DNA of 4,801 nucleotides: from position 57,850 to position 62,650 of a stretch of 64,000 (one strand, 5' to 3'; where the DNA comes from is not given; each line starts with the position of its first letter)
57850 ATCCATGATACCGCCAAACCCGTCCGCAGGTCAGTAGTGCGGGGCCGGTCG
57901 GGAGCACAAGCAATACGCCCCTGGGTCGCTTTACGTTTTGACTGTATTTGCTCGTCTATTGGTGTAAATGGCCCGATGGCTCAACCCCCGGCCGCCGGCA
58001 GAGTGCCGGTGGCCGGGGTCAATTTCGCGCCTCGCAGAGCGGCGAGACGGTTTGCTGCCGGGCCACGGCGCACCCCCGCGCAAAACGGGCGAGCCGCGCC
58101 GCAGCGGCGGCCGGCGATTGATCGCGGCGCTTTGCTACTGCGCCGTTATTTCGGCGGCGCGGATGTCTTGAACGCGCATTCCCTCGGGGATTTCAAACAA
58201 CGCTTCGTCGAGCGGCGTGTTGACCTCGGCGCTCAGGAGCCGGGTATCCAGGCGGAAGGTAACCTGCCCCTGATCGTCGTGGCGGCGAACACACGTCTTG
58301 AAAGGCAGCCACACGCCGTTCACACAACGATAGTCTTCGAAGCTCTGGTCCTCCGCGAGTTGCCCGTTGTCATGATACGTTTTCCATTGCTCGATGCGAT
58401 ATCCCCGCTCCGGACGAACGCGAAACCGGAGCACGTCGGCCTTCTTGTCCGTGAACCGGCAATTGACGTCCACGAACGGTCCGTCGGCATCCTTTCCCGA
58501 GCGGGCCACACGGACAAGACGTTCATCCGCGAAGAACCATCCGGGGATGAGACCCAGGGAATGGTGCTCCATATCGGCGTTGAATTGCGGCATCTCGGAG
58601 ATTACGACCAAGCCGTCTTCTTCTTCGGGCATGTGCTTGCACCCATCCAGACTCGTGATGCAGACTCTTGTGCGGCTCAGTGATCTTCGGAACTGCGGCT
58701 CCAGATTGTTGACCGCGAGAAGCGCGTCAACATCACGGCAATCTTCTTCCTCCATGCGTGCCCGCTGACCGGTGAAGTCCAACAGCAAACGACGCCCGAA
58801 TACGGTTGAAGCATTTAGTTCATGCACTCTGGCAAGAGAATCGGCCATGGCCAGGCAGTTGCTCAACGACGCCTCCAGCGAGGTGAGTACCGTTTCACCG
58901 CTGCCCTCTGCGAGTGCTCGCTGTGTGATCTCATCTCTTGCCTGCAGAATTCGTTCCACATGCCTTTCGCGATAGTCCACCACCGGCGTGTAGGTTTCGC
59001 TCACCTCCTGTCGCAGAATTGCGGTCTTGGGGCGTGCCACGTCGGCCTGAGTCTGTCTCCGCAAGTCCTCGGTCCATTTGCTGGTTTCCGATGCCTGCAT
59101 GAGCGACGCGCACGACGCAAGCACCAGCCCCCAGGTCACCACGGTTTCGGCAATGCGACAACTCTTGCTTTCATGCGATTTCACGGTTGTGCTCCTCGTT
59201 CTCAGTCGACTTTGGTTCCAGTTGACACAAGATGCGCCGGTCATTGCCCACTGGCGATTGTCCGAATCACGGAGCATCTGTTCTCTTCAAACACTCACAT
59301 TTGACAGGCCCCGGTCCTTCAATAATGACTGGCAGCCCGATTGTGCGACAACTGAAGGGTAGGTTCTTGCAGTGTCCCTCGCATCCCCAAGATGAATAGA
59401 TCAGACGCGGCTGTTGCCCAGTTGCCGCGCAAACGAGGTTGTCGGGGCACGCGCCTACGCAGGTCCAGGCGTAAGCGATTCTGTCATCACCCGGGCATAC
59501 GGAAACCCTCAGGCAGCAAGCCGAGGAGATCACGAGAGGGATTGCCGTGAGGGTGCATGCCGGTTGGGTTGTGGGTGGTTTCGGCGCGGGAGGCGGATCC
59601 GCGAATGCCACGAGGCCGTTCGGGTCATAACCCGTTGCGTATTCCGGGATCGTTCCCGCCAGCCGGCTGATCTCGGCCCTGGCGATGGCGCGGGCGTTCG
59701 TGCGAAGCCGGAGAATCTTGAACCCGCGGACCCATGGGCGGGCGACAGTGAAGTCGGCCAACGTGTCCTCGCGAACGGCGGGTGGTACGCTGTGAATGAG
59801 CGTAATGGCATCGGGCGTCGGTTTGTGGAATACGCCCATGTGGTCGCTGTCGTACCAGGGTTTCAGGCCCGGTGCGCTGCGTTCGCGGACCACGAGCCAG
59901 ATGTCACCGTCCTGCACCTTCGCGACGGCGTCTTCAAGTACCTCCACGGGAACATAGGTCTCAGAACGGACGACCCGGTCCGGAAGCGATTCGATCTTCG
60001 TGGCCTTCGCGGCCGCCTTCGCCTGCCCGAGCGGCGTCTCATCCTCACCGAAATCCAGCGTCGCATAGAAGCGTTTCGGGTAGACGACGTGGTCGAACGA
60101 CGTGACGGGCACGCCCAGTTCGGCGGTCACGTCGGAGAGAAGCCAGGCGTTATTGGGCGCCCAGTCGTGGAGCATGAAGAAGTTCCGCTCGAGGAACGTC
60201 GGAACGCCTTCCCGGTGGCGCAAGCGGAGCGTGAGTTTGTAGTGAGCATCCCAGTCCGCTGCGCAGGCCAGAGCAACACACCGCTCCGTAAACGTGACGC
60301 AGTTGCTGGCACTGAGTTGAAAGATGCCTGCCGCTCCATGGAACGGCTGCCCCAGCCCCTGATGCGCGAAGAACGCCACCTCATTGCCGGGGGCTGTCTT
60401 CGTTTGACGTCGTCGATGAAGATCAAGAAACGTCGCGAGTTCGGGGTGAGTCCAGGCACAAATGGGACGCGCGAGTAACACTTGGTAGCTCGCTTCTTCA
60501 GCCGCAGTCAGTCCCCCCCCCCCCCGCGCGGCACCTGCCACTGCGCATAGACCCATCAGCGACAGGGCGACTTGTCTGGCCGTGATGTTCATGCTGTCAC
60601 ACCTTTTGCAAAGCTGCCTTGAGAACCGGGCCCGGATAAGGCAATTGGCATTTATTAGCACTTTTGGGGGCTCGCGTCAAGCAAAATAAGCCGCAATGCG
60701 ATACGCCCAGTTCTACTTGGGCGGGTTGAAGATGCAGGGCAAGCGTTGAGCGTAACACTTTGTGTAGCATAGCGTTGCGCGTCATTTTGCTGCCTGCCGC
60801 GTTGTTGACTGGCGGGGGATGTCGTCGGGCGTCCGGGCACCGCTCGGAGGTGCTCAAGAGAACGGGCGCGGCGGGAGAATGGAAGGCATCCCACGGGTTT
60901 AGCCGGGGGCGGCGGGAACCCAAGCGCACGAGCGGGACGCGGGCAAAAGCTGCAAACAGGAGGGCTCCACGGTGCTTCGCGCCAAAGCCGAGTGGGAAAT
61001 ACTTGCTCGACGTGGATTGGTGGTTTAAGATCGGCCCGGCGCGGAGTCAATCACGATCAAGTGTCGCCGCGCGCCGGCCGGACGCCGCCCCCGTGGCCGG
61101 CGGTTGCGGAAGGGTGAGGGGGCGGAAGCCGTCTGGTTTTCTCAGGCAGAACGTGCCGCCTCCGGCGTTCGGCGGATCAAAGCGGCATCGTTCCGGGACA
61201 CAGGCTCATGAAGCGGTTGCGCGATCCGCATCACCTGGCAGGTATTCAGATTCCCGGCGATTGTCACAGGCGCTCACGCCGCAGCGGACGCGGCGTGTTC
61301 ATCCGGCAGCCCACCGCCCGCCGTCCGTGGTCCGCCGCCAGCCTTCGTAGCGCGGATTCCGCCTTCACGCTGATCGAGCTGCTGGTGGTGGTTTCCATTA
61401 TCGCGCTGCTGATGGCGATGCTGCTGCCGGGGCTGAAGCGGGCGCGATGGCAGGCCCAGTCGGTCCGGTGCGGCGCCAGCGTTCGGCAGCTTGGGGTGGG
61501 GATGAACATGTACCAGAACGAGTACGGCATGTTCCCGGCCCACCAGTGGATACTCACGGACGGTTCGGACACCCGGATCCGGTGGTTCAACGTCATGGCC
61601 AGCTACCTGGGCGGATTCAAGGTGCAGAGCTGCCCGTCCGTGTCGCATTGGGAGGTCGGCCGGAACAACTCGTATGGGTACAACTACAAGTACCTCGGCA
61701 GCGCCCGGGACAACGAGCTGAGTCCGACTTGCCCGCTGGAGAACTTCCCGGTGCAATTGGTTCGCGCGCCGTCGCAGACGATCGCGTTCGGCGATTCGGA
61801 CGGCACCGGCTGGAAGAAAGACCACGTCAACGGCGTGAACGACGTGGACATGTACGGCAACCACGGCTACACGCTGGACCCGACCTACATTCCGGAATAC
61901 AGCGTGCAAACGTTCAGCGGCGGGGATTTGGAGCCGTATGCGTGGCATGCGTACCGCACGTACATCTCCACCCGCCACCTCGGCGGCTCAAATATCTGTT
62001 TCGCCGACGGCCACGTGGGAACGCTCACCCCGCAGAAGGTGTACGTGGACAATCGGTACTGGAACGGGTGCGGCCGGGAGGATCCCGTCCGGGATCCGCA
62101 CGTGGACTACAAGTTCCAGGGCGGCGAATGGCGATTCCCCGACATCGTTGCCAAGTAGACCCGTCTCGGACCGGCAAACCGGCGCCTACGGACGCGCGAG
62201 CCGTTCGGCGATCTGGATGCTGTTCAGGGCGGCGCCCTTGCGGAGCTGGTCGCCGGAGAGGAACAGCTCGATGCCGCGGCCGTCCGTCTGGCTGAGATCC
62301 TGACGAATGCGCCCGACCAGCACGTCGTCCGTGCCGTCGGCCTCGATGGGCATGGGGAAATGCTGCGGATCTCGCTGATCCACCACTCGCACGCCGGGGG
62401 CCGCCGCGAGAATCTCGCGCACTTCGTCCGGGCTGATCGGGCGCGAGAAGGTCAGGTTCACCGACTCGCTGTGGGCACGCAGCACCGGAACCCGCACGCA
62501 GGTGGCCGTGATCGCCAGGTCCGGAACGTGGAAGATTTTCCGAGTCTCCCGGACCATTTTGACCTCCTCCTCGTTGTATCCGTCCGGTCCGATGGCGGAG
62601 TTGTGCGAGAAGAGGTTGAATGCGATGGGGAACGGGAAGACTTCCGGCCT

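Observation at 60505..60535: G13 homopolymer inside the signal-peptide codons of a secreted Cys-rich protein is a candidate slipped-strand phase-variation switch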

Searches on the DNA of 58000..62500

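Call 71: search_rna_families(source=window, start=58000, end=62500, threshold=evalue, max_evalue=0.1)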
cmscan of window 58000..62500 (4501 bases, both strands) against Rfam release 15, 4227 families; matches with E-value up to 0.1: 0.
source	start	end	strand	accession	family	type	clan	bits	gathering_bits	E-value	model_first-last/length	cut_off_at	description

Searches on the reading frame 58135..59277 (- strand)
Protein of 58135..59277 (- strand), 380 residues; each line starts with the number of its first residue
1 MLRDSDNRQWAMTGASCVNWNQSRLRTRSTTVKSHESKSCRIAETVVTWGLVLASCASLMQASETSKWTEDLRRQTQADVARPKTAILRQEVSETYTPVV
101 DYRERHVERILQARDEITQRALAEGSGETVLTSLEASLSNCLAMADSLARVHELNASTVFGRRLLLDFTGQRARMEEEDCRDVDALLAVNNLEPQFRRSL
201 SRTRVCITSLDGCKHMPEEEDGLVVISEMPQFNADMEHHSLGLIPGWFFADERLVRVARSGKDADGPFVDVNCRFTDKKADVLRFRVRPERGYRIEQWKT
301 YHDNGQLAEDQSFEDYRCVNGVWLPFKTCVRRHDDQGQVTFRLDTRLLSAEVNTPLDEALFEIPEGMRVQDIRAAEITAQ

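Call 5: search_protein_families(library=pfam, proteins=[window:58135-59277:-], max_evalue=0.1)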
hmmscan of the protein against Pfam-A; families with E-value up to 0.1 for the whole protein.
window:58135-59277:- (380 aa): 1 family
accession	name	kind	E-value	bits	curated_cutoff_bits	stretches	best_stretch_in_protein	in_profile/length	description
PF07661.19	MORN_2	-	0.062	14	29.6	0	298-315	5-22/22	MORN repeat variant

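Call 6: search_protein_families(library=ncbifam, proteins=[window:58135-59277:-], max_evalue=0.1)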
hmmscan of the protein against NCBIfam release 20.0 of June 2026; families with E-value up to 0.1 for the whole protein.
window:58135-59277:- (380 aa): 0 families

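Call 32: find_encoding_contigs(protein=window:58135-59184:-, flank=3000, max_places=10)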
Protein window:58135-59184:- (349 aa): 6 contigs read that carry it; 3 places shown.
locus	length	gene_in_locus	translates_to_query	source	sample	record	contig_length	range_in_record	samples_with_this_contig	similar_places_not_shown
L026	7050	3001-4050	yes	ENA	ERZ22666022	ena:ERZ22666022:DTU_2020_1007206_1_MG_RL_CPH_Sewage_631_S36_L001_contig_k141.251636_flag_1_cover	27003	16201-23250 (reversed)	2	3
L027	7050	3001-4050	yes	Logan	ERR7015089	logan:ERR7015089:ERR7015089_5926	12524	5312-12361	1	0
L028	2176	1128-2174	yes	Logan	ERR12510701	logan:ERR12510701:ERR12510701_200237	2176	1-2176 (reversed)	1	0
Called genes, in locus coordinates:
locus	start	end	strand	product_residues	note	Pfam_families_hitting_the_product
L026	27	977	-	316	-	PF07963:N_methyl (weak), PF07596:SBP_bac_10 (faint)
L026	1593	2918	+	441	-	PF07313:AmiA-like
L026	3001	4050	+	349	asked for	-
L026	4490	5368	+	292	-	PF14559:TPR_19 (faint)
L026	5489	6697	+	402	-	PF12837:Fer4_6 (faint), PF12801:Fer4_5, PF13187:Fer4_9 (faint), PF13746:Fer4_18 (faint), PF12801:Fer4_5 (weak), PF12838:Fer4_7 (weak), PF00037:Fer4 (weak), PF13237:Fer4_10, +1 more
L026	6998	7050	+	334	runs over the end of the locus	-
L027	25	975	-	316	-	PF07963:N_methyl (weak), PF07596:SBP_bac_10 (faint)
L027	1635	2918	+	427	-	PF07313:AmiA-like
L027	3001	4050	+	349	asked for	-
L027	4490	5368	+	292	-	PF14559:TPR_19 (faint)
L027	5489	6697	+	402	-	PF12837:Fer4_6 (faint), PF12801:Fer4_5, PF13187:Fer4_9 (faint), PF13746:Fer4_18 (faint), PF12801:Fer4_5 (weak), PF12838:Fer4_7 (weak), PF00037:Fer4 (weak), PF13237:Fer4_10, +1 more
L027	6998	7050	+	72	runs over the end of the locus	?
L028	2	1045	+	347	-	?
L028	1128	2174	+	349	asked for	?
